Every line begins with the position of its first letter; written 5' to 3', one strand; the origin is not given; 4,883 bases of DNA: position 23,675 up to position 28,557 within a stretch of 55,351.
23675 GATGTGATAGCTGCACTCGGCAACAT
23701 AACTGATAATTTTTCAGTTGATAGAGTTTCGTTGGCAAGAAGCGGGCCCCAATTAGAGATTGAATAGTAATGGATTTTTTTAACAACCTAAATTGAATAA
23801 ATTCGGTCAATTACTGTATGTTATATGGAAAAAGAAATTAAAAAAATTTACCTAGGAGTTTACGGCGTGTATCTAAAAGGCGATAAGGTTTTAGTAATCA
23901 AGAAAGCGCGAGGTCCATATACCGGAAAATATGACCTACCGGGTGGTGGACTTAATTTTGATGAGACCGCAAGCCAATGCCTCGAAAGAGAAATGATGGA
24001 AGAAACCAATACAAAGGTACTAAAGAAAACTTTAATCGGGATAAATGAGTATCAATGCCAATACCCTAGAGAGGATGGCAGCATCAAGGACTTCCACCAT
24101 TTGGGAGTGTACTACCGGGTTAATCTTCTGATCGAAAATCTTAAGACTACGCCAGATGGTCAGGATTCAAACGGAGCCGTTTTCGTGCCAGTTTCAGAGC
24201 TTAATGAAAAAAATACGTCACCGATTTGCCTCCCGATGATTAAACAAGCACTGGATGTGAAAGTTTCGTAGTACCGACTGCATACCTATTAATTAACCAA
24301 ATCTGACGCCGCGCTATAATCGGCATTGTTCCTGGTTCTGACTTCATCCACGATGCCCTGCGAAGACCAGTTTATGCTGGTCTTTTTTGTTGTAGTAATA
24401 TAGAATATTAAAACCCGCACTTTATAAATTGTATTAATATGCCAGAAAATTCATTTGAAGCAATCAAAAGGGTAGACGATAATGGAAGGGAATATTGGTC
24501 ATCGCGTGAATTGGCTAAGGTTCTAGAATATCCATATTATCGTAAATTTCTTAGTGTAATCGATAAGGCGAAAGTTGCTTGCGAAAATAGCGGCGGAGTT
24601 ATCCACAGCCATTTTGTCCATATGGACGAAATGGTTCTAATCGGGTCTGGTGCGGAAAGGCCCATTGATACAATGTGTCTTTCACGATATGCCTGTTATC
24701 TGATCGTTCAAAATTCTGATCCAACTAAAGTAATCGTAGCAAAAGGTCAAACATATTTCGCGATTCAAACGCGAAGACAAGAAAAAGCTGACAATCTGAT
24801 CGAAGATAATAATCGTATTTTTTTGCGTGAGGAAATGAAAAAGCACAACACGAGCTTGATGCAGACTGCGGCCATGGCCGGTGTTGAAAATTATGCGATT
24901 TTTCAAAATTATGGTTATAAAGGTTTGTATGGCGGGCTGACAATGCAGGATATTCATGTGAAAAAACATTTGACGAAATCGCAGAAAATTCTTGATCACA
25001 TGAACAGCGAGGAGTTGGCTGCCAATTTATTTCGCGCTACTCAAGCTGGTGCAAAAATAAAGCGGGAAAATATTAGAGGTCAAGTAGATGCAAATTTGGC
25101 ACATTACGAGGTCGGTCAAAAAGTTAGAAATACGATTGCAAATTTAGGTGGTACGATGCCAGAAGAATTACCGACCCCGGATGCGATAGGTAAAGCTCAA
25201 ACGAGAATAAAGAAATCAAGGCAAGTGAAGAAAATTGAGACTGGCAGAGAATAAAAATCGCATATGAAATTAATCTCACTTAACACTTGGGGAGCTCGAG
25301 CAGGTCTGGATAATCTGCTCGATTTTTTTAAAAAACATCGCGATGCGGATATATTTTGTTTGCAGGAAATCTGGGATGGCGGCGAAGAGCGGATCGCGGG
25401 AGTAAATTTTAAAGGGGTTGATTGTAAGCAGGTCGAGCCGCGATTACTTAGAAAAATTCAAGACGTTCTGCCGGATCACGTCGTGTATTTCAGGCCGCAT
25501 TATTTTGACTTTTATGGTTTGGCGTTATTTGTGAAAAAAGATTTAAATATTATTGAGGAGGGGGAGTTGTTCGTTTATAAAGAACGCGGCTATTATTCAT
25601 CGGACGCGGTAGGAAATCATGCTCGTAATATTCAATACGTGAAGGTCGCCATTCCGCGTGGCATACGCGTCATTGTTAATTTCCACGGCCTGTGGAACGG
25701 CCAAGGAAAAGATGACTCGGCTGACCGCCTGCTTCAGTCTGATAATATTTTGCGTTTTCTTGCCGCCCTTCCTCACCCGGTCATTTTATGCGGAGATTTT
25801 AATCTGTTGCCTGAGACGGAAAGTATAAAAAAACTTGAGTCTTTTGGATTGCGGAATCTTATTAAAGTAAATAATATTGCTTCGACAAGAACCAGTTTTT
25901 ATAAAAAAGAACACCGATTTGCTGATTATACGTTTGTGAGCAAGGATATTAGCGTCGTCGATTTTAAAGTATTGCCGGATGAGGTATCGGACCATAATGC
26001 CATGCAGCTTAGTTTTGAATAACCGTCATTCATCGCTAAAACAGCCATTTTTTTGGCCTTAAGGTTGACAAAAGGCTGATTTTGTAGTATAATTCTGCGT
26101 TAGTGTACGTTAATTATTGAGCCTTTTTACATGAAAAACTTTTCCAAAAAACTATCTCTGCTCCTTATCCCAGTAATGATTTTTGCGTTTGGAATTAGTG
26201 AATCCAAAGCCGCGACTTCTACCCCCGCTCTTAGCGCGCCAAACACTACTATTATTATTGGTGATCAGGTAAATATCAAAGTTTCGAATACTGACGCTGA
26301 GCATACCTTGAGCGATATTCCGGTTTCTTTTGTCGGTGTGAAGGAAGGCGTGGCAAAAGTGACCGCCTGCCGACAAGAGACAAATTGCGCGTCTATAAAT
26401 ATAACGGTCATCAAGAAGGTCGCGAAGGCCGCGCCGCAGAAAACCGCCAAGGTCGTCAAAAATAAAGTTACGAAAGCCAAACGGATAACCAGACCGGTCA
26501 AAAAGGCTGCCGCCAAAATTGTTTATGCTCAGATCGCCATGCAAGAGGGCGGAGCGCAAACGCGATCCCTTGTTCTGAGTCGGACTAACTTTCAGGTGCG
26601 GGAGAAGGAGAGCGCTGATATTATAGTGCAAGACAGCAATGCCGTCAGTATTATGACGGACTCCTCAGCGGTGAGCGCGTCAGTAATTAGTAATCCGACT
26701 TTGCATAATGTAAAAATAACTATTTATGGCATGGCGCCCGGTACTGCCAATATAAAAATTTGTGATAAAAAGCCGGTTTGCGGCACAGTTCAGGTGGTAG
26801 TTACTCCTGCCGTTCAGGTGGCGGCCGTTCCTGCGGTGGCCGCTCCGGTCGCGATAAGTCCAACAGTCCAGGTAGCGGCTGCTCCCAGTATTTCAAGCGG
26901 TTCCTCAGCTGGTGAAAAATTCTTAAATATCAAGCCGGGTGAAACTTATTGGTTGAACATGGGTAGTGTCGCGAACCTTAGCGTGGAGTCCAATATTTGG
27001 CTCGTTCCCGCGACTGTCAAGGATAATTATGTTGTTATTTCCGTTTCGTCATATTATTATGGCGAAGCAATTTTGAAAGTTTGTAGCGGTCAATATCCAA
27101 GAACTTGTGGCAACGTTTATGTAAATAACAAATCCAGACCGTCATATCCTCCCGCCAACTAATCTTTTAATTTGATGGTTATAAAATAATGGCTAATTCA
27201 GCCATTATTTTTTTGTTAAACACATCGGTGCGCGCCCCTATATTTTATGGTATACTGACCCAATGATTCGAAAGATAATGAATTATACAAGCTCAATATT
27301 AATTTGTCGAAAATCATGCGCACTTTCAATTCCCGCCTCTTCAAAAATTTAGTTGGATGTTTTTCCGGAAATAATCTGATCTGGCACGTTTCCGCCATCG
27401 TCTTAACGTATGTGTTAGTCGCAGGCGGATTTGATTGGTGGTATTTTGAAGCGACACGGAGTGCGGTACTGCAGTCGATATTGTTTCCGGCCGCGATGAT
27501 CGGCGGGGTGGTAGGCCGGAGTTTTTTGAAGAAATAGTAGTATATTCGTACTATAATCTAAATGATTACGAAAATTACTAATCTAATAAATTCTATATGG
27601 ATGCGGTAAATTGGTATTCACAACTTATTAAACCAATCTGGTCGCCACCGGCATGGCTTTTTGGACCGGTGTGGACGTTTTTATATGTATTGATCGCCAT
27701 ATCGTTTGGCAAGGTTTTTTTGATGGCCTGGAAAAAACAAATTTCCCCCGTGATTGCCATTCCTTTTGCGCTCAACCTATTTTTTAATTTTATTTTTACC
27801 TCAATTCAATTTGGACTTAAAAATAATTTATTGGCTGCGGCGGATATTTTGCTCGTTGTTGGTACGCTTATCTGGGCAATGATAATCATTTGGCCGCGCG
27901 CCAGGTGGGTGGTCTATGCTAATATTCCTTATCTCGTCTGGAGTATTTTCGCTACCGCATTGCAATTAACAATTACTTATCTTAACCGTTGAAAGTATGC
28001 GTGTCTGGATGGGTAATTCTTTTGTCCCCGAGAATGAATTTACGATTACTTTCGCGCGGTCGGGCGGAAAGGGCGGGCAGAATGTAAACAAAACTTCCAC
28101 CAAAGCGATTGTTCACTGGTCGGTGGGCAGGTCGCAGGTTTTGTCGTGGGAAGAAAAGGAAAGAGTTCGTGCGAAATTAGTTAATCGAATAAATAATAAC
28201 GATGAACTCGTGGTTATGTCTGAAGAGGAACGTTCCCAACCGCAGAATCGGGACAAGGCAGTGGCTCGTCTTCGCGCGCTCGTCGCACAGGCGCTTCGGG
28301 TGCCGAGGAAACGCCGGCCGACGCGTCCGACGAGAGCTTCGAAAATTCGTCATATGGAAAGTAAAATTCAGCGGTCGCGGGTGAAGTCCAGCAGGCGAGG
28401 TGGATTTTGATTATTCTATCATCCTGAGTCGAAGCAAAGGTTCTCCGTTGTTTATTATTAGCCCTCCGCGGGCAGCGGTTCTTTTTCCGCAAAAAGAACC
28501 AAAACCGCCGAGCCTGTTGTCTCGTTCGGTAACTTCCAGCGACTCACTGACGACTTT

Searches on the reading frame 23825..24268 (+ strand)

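Call 66: search_protein_families(library=pfam, proteins=[window:23825-24268:+], max_evalue=0.001)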
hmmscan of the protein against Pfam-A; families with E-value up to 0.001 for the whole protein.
window:23825-24268:+ (148 aa): 1 family
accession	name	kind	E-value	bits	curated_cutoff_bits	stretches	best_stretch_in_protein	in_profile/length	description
PF00293.34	NUDIX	-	2.3e-13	50.8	21.1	1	13-131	9-123/134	NUDIX domain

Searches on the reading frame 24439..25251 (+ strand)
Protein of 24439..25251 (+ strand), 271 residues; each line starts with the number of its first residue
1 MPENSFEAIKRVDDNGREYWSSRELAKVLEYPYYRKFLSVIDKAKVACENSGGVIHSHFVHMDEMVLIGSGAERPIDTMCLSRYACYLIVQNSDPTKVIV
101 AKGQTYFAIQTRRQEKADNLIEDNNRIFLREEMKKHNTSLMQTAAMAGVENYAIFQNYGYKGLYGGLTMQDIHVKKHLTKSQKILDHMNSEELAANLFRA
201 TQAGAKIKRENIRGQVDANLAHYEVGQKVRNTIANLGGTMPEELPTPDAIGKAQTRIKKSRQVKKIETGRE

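Call 66: search_protein_families(library=pfam, proteins=[window:24439-25251:+], max_evalue=0.001)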
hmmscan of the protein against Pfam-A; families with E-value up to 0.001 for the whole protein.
window:24439-25251:+ (271 aa): 1 family
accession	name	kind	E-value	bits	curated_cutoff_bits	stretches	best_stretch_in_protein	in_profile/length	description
PF02498.22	Bro-N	-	5.2e-10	40.3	25.6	1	9-106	2-94/96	BRO family, N-terminal domain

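Call 86: search_protein_families(library=padloc, proteins=[window:24439-25251:+], max_evalue=0.001)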
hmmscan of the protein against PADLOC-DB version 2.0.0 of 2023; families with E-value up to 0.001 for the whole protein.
window:24439-25251:+ (271 aa): 5 families
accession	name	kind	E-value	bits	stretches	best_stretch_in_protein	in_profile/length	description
PDLC04919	PDC-S13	-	2.6e-107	356.2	1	3-264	10-274/281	-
PDLC03083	Specificity_I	-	1.8e-92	308.7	1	1-252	1-260/717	Type I specificity subunit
PDLC04918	PDC-S13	-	7.6e-59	197.3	2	138-260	82-201/214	-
PDLC04871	PDC-S05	-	7.9e-33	112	1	4-128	12-136/468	-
PDLC04920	PDC-S13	-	4.3e-09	34.1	1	112-240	127-259/286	-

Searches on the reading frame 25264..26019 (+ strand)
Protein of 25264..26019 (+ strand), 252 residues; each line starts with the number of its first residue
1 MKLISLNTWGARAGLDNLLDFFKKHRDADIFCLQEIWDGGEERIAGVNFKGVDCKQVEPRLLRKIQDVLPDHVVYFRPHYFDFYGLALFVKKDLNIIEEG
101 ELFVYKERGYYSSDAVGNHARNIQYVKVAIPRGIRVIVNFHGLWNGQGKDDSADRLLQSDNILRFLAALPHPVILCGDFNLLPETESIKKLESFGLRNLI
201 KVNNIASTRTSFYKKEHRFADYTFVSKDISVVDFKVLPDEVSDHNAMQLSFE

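Call 66: search_protein_families(library=pfam, proteins=[window:25264-26019:+], max_evalue=0.001)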
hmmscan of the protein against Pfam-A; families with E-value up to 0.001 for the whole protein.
window:25264-26019:+ (252 aa): 2 families
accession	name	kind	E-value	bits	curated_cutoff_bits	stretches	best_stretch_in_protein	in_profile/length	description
PF03372.29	Exo_endo_phos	-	2.2e-22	80.3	24.5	1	5-244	2-225/225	Endonuclease/Exonuclease/phosphatase family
PF14529.12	Exo_endo_phos_2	-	4.7e-05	23.7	27.4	1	159-247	18-116/117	Endonuclease-reverse transcriptase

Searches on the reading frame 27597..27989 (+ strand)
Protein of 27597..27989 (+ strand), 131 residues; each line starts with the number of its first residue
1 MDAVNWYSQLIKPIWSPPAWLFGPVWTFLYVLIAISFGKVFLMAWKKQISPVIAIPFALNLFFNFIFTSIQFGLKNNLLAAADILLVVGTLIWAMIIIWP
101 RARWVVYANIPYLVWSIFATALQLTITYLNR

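Call 66: search_protein_families(library=pfam, proteins=[window:27597-27989:+], max_evalue=0.001)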
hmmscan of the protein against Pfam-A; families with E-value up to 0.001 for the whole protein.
window:27597-27989:+ (131 aa): 1 family
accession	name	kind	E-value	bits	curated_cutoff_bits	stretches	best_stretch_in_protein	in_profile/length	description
PF03073.20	TspO_MBR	-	3.7e-27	95.3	24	1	5-128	22-144/145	TspO/MBR family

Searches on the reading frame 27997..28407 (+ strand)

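Call 66: search_protein_families(library=pfam, proteins=[window:27997-28407:+], max_evalue=0.001)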
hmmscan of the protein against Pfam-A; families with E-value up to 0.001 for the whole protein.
window:27997-28407:+ (137 aa): 1 family
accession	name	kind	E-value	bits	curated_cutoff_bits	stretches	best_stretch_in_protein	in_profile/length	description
PF00472.26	RF-1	-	6.6e-18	65.2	35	1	10-131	7-114/116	RF-1 domain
